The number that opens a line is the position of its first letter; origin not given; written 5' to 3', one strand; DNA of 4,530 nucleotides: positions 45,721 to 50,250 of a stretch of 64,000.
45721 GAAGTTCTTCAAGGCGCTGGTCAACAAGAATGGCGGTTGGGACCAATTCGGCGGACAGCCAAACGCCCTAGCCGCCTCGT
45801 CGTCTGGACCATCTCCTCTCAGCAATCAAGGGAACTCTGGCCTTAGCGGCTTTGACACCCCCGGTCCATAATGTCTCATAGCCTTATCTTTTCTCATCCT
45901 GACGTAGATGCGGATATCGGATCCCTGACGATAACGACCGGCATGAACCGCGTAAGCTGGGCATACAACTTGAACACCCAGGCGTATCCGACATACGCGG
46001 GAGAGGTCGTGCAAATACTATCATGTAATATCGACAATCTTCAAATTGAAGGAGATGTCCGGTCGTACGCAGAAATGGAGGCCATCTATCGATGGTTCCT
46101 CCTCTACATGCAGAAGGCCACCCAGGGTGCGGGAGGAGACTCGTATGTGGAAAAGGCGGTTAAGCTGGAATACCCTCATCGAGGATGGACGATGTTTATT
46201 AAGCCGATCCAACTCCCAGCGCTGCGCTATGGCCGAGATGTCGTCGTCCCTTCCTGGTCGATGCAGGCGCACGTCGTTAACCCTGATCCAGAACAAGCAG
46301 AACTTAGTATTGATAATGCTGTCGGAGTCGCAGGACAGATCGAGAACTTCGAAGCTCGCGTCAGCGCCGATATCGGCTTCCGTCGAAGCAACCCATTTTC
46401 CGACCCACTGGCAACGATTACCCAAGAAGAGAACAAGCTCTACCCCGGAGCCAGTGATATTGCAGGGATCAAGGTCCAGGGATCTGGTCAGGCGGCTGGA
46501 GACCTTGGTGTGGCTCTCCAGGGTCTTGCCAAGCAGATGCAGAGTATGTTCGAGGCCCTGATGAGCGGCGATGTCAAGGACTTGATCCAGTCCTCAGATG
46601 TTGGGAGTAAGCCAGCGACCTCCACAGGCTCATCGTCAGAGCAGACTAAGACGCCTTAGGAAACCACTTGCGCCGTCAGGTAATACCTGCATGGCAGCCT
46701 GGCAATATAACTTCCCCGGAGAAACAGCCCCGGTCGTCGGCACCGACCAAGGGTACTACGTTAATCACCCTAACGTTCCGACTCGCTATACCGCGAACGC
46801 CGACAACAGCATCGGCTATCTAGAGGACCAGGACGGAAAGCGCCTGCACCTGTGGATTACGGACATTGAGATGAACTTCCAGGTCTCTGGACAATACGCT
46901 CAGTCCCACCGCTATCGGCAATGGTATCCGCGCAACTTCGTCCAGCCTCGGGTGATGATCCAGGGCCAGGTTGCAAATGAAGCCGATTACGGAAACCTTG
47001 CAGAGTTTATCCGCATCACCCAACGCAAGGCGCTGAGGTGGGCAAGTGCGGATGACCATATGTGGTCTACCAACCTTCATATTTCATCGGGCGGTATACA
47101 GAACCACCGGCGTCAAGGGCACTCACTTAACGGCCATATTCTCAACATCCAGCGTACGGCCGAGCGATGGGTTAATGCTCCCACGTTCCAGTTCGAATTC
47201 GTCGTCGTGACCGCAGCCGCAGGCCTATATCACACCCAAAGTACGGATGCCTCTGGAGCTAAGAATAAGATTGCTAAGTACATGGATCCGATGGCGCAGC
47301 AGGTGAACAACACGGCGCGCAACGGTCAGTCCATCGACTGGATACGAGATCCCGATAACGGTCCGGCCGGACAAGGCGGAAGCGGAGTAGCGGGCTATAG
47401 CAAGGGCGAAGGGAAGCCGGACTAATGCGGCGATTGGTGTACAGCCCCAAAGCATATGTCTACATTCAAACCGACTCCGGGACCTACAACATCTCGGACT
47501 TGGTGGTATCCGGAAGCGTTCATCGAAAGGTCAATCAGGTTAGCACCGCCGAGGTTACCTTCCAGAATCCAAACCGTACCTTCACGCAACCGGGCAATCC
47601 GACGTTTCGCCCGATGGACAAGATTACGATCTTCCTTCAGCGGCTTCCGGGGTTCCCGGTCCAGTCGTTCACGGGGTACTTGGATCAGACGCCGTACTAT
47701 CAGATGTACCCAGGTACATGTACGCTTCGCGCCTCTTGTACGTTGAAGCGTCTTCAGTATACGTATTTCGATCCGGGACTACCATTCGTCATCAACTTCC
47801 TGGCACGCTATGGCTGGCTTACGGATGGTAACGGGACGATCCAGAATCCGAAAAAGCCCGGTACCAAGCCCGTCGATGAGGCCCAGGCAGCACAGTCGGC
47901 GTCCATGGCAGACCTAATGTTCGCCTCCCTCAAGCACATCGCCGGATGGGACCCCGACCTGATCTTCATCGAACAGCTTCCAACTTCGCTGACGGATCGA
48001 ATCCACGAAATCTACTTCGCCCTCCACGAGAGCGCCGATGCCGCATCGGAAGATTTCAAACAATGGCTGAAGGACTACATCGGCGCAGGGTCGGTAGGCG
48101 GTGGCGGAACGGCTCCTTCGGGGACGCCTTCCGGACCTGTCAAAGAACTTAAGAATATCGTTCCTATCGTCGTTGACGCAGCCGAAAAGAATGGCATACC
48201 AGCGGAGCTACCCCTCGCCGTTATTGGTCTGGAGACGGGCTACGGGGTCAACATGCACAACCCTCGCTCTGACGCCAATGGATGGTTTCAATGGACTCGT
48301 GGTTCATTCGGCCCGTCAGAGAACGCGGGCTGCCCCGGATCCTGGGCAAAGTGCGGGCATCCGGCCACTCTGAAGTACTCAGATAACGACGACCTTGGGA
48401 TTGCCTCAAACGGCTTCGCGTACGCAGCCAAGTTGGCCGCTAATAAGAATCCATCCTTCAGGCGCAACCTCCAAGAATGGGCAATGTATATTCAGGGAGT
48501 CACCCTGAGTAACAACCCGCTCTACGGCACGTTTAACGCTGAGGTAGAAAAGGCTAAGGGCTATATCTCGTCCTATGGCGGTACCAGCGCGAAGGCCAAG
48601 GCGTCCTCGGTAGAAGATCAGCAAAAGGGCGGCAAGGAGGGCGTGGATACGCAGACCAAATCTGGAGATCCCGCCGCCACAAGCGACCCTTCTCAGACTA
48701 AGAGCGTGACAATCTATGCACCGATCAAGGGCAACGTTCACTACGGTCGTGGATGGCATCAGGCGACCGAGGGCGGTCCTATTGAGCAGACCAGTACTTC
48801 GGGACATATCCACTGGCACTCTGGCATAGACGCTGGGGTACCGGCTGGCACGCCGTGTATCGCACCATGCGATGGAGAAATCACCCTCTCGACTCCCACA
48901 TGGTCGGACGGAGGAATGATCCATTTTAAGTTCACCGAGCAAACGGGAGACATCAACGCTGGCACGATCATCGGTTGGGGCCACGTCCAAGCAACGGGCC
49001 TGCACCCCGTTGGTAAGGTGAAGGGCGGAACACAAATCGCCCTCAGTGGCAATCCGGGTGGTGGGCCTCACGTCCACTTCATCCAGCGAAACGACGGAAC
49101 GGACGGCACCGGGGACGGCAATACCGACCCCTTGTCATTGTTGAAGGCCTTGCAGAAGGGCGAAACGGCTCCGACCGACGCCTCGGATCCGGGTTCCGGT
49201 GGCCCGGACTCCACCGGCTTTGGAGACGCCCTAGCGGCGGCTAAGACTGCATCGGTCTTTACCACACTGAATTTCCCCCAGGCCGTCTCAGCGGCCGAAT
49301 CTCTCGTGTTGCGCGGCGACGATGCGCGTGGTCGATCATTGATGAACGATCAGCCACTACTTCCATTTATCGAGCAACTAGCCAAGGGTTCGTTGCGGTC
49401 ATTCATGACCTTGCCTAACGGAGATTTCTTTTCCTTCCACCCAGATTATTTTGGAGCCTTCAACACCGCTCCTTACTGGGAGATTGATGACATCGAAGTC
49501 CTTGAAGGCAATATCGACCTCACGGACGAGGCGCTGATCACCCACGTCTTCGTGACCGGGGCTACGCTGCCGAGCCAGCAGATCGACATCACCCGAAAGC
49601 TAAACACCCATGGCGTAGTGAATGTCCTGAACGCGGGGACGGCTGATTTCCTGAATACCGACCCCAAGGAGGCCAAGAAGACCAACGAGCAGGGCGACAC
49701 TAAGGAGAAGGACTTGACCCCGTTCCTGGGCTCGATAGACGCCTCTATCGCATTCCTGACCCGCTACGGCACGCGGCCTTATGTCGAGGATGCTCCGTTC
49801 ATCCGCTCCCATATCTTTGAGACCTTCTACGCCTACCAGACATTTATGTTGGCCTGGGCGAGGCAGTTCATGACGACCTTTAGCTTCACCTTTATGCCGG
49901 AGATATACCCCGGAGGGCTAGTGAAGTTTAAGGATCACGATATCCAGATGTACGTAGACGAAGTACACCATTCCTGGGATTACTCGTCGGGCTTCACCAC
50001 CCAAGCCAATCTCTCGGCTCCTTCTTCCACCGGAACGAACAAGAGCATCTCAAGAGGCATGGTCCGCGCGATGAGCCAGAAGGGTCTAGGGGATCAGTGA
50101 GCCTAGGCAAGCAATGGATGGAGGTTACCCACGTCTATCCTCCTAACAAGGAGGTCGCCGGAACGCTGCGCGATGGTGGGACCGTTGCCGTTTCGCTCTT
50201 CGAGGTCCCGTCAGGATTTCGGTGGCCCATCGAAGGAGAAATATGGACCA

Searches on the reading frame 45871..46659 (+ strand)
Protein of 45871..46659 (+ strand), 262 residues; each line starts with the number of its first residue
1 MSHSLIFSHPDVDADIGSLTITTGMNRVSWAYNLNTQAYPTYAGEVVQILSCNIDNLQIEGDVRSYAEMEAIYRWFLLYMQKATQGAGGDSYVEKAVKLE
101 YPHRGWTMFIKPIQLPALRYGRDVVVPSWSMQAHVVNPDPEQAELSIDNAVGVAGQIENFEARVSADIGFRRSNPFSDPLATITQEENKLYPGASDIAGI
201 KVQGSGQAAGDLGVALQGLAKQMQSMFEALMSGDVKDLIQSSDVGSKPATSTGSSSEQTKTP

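Call 20: search_protein_families(library=phrogs, proteins=[window:45871-46659:+], max_evalue=0.001)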
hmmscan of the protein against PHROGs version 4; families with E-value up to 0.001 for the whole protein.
window:45871-46659:+ (262 aa): 1 family
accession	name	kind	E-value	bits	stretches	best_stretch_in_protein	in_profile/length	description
phrog_2786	-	unknown function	3.9e-11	43.8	1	14-184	28-181/227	-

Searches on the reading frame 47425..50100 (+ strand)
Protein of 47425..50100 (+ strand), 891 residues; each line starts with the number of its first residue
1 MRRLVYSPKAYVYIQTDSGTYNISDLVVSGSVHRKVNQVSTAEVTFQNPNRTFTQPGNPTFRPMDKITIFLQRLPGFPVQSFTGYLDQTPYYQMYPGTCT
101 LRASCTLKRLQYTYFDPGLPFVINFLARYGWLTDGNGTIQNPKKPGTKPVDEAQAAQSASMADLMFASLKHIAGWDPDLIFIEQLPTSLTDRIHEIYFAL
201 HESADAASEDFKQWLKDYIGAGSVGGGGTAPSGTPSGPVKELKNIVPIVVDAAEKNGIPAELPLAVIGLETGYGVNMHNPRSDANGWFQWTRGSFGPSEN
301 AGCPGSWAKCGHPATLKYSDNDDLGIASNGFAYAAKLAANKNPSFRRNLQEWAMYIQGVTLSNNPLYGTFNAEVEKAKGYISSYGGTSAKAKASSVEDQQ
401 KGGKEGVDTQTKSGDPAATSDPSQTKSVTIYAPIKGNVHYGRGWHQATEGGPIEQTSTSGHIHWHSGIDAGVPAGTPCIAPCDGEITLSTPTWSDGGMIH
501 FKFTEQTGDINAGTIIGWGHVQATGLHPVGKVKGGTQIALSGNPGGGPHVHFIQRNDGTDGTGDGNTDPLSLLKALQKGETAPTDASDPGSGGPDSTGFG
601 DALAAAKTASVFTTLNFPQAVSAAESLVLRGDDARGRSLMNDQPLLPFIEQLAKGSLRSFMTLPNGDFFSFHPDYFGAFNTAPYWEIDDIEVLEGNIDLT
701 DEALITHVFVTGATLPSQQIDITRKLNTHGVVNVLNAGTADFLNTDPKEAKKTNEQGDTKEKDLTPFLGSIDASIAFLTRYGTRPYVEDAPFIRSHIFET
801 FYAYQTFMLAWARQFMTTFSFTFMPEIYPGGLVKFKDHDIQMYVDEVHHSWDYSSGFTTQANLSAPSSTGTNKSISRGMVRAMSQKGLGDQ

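Call 20: search_protein_families(library=phrogs, proteins=[window:47425-50100:+], max_evalue=0.001)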
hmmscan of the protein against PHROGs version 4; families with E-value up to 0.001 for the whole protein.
window:47425-50100:+ (891 aa): 6 families
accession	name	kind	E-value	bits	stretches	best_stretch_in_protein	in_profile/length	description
phrog_2810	-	head and packaging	7.7e-94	316.7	2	578-886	647-937/952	virion structural protein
phrog_3201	-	tail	1.3e-07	30.6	1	223-291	1999-2067/2408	tail fiber protein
phrog_7767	-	other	6.6e-07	30.2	1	459-558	15-110/194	metallo-endopeptidase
phrog_6700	-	lysis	5.7e-06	24.5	1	402-558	2563-2715/2898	endolysin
phrog_21656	-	other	4.7e-05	22.6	1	460-578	632-748/1022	peptidase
phrog_10030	-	tail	0.00022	19.6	1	452-559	1902-2010/2105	tail length tape measure protein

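Call 94: search_protein_families(library=pfam, proteins=[window:47425-50100:+], max_evalue=0.001)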
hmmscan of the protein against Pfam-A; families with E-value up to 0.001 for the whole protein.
window:47425-50100:+ (891 aa): 1 family
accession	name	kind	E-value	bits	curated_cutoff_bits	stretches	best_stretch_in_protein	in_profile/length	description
PF01551.29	Peptidase_M23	-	1.5e-08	35.2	28.7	1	465-558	3-91/96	Peptidase family M23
